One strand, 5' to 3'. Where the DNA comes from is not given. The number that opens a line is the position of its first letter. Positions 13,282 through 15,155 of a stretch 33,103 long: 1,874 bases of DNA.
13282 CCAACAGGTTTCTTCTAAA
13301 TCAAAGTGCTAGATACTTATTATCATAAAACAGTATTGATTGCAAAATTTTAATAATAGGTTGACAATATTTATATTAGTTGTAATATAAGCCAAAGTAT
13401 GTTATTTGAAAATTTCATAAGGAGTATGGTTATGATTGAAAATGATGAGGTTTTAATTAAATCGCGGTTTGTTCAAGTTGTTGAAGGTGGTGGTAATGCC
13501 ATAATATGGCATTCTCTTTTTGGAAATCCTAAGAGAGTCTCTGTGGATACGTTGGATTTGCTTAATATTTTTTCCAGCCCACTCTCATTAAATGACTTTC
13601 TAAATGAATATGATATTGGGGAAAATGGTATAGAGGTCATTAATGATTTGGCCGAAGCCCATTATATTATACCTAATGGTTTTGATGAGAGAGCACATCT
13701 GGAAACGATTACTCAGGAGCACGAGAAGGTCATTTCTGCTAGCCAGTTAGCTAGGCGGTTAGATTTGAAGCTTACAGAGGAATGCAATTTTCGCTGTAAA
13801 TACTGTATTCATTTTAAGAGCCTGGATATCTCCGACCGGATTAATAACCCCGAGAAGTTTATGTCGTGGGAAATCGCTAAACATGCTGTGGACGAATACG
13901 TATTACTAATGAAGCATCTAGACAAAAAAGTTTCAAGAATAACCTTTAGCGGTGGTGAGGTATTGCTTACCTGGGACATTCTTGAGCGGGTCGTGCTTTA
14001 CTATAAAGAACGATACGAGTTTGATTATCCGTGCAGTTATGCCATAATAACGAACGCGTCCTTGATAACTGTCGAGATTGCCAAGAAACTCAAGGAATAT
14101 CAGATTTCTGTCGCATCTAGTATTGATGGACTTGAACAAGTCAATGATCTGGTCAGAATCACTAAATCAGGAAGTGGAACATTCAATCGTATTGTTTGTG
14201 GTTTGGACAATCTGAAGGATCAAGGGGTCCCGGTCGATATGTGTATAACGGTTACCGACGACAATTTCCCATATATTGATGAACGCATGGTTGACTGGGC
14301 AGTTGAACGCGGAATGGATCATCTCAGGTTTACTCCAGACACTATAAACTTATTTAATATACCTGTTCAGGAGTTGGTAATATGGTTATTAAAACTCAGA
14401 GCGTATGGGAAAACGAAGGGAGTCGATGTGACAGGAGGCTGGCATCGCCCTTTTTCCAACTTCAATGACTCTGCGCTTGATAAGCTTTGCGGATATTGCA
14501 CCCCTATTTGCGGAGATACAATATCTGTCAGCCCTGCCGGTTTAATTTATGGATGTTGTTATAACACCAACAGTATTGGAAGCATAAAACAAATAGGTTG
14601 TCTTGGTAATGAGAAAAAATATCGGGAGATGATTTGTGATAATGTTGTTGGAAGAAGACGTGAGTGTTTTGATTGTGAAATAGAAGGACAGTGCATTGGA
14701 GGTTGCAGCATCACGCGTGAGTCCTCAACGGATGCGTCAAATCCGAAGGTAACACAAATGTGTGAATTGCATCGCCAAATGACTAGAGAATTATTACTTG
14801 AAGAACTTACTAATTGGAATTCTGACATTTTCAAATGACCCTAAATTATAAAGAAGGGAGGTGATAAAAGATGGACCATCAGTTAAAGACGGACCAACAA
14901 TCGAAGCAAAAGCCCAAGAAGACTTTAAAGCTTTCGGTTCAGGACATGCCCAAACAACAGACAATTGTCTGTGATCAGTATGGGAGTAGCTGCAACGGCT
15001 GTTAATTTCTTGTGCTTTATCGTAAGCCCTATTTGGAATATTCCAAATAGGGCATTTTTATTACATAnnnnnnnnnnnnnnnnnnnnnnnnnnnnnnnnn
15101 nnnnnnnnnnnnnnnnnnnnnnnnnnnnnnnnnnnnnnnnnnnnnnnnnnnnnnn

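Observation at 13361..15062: Self-contained radical SAM/SPASM + unlisted 44-aa Cys-peptide operon: candidate novel RiPP in a CPR-like genome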

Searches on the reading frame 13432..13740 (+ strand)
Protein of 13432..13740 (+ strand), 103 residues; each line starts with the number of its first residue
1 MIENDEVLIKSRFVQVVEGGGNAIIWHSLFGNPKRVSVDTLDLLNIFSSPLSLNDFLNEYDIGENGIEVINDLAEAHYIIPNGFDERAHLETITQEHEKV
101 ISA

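Call 45: search_protein_families(library=pfam, proteins=[window:13432-13740:+], max_evalue=1)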
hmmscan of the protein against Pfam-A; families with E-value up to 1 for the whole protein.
window:13432-13740:+ (103 aa): 0 families

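Call 47: search_protein_families(library=ncbifam, proteins=[window:13432-13740:+], max_evalue=1)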
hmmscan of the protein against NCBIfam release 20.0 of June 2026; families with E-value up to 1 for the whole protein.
window:13432-13740:+ (103 aa): 0 families

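Call 77: predict_structure(alignment_id=A3)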
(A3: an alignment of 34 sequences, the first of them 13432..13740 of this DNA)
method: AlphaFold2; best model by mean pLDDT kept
length: 103 residues; sequences in the alignment: 34
mean_pLDDT: 92.5   pTM: 0.81
mean pLDDT of the five models: 92.5, 92.1, 91.6, 91.6, 90.7
residues with pLDDT >= 90: 83; 70-90: 18; 50-70: 2; < 50: 0
segments of 3 or more residues with pLDDT < 50: none
pLDDT, mean of each block of 10 residues (from residue 1): 88 96 96 94 96 91 85 95 95 93 79
secondary structure, 60 per line:
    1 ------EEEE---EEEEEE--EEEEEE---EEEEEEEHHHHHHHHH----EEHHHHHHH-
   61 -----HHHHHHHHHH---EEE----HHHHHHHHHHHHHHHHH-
elements in order: E7-10 E14-19 E22-27 E31-37 H38-46 H53-59 H66-75 E79-81 H86-102

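Call 79: fold_search(model_id=the predicted structure, library=pdb)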
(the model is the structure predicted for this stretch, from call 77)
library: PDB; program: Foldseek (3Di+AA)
matches with E <= 10: 845; with E <= 0.001: 1
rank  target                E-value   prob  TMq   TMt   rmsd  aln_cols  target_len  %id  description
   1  8vpo                  1.2e-05  1.00  0.76  0.19   2.8        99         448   26  X-Ray Crystal Structure of TigE from Paramaledivibacter caminithermalis (released 2024-02-07)
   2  5v1v_A                5.3e-03  1.00  0.52  0.60   5.1        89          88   13  TbiB1 in Complex with the TbiA(alpha) Leader Peptide (released 2018-09-05)
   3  3h9j_C                5.3e-03  1.00  0.56  0.20   3.7       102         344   20  Crystal structure of E. coli MccB + AMPCPP + SeMeT MccA (released 2009-06-16)
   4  3h9g_C                8.3e-03  1.00  0.57  0.20   3.6       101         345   19  Crystal structure of E. coli MccB + MccA-N7isoASN (released 2009-06-16)
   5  3h5a_A                8.8e-03  1.00  0.57  0.19   3.5       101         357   19  Crystal structure of E. coli MccB (released 2009-06-16)
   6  3h9j_A                8.8e-03  1.00  0.54  0.19   3.5        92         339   21  Crystal structure of E. coli MccB + AMPCPP + SeMeT MccA (released 2009-06-16)
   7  3h9q_A                9.4e-03  1.00  0.56  0.20   3.1        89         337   19  Crystal structure of E. coli MccB + SeMet MccA (released 2009-06-16)
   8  3h9q_B                9.4e-03  1.00  0.57  0.20   3.8        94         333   18  Crystal structure of E. coli MccB + SeMet MccA (released 2009-06-16)
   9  3h5r_A                9.4e-03  1.00  0.55  0.19   3.5        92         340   21  Crystal structure of E. coli MccB + Succinimide (released 2009-06-16)
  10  3h5n_C                1.1e-02  1.00  0.57  0.20   3.4        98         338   19  Crystal structure of E. coli MccB + ATP (released 2009-06-16)
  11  3h5r_C                1.2e-02  1.00  0.53  0.18   2.9        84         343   20  Crystal structure of E. coli MccB + Succinimide (released 2009-06-16)
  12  6om4_A                1.3e-02  1.00  0.58  0.19   3.4        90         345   19  The structure of Microcin C7 biosynthetic enzyme MccB in complex with N-formylated MccA (released 2019-05-22)
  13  3h5r_B                1.3e-02  1.00  0.58  0.21   3.3        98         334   19  Crystal structure of E. coli MccB + Succinimide (released 2009-06-16)
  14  3h9j_B                1.4e-02  1.00  0.59  0.20   3.3        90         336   19  Crystal structure of E. coli MccB + AMPCPP + SeMeT MccA (released 2009-06-16)
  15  3h9g_A                1.4e-02  1.00  0.57  0.20   3.4       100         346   19  Crystal structure of E. coli MccB + MccA-N7isoASN (released 2009-06-16)
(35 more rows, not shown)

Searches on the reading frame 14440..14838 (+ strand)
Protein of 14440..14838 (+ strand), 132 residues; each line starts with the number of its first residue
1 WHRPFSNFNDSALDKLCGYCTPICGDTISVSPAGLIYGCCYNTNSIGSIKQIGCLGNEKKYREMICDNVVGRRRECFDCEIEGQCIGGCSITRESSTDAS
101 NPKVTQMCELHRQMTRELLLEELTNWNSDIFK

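Call 45: search_protein_families(library=pfam, proteins=[window:14440-14838:+], max_evalue=1)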
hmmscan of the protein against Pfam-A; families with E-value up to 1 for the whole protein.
window:14440-14838:+ (132 aa): 0 families

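Call 47: search_protein_families(library=ncbifam, proteins=[window:14440-14838:+], max_evalue=1)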
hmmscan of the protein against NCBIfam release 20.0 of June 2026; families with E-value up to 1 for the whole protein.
window:14440-14838:+ (132 aa): 8 families
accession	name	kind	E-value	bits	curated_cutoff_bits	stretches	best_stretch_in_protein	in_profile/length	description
TIGR03942.1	sulfatase_rSAM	equivalog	4.4e-05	22.7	349.45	1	19-117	249-352/363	anaerobic sulfatase maturase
TIGR04085.1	rSAM_more_4Fe4S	domain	8e-05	23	27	1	24-104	1-89/93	SPASM domain-containing protein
TIGR04064.1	rSAM_nif11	equivalog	0.00015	20.7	518.7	1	26-121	339-431/459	nif11-like peptide radical SAM maturase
NF047865.1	rSAM_PapB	equivalog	0.0031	16.8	340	1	26-97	252-324/330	PapB family radical SAM/SPASM ranthipeptide maturase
TIGR04334.1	rSAM_Clo7bot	equivalog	0.081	11.5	600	1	18-96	328-412/440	radical SAM/SPASM domain Clo7bot peptide maturase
TIGR03974.1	rSAM_six_Cys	equivalog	0.15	10.9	425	1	26-113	352-440/451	thioether cross-link-forming SCIFF peptide maturase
TIGR04136.1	rSAM_FibroRumin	equivalog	0.21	10.3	400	1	25-97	350-426/458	FibroRumin system radical SAM peptide maturase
TIGR03906.1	quino_hemo_SAM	equivalog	0.32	9.6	453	1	56-114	381-439/467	quinohemoprotein amine dehydrogenase maturation protein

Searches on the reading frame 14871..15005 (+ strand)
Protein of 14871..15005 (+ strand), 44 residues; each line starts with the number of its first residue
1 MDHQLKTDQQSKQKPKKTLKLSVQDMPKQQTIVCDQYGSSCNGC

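Call 4: search_protein_families(library=pfam, proteins=[window:14871-15005:+], max_evalue=0.1)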
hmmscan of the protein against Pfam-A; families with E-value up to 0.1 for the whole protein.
window:14871-15005:+ (44 aa): 0 families

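Call 5: search_protein_families(library=ncbifam, proteins=[window:14871-15005:+], max_evalue=0.1)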
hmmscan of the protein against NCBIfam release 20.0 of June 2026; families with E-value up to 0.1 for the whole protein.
window:14871-15005:+ (44 aa): 0 families

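Call 48: find_homologous_proteins(query=A2, max_evalue=1)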
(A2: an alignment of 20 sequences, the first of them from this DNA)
Query A2 (20 sequences) (44 aa, profile of the alignment): 28 proteins with E <= 1 among 580 candidates.
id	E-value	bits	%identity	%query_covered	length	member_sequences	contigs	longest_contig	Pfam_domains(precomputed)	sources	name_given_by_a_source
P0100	1.6e-12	65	29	70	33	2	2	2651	-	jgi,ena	-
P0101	2.5e-12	64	36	75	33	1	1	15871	-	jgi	jgi:hypothetical protein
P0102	4.2e-12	64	29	70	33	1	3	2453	-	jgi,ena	-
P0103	6.3e-12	63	30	61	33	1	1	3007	-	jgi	jgi:hypothetical protein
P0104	6.8e-12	63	33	75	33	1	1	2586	-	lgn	-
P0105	9.2e-12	62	32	70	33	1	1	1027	-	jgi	jgi:hypothetical protein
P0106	1.6e-11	62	40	77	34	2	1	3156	-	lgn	-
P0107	2.3e-11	61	27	50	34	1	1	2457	-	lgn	-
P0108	2.6e-11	61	32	70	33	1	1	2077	-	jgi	jgi:hypothetical protein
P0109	3.1e-11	61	33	75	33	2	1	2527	-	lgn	-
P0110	3.5e-11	61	33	75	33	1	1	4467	-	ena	-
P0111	4.3e-11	60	25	18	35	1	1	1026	-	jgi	-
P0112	6.6e-11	60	27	50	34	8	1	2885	-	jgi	jgi:hypothetical protein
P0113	9.4e-11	59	42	77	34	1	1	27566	-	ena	-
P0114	1.7e-10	58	35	59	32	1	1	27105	-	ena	-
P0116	8.3e-10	56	100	100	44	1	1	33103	-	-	-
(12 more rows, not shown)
